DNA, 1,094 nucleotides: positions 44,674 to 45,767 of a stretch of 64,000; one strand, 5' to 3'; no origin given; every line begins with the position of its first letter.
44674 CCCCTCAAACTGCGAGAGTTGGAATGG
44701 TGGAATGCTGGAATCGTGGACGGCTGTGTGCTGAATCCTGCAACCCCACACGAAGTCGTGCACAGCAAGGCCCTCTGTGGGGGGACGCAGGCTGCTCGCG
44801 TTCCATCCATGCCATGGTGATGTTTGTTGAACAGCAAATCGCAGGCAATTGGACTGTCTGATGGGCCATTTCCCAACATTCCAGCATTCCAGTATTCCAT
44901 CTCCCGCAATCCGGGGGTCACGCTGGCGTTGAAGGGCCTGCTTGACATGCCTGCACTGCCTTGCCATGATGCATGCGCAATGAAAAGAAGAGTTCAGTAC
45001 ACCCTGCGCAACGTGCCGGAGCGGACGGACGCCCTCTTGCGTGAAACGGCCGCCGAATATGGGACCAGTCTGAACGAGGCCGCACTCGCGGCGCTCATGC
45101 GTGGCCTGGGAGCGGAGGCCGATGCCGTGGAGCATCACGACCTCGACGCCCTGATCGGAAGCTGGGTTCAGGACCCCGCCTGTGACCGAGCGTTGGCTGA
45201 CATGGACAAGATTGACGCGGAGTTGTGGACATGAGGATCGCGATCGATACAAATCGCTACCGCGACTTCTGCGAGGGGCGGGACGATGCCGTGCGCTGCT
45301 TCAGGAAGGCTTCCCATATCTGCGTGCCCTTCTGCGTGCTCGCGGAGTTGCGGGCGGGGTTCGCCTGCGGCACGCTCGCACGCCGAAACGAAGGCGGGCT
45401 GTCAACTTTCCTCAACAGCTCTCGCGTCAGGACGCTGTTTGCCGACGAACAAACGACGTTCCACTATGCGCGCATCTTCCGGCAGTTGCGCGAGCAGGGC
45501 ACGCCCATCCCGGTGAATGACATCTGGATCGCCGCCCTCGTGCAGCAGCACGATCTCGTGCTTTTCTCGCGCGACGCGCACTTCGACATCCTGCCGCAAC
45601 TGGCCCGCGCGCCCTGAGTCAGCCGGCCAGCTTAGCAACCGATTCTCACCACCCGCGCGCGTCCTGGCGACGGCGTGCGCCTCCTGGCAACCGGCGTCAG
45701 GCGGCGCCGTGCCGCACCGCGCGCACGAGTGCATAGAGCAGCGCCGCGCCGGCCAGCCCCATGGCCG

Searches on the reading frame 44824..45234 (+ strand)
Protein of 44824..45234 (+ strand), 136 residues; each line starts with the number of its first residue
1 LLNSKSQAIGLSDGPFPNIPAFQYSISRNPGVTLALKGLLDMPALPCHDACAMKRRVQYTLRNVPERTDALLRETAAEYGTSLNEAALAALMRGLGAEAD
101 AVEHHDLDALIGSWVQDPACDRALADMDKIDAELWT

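Call 37: search_protein_families(library=pfam, proteins=[window:44824-45234:+], max_evalue=0.001)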
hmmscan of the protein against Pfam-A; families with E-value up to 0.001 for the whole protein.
window:44824-45234:+ (136 aa): 1 family
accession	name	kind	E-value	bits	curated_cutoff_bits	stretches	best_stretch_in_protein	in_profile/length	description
PF22513.2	FitA-like_RHH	-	9.7e-05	22.7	27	1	60-93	4-37/39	Antitoxin FitA-like, ribbon-helix-helix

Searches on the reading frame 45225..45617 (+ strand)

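Call 37: search_protein_families(library=pfam, proteins=[window:45225-45617:+], max_evalue=0.001)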
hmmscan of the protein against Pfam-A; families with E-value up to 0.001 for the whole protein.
window:45225-45617:+ (130 aa): 1 family
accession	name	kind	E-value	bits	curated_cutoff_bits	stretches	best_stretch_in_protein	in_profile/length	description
PF01850.27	PIN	-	7.6e-09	36.7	23.6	1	17-121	13-115/120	PIN domain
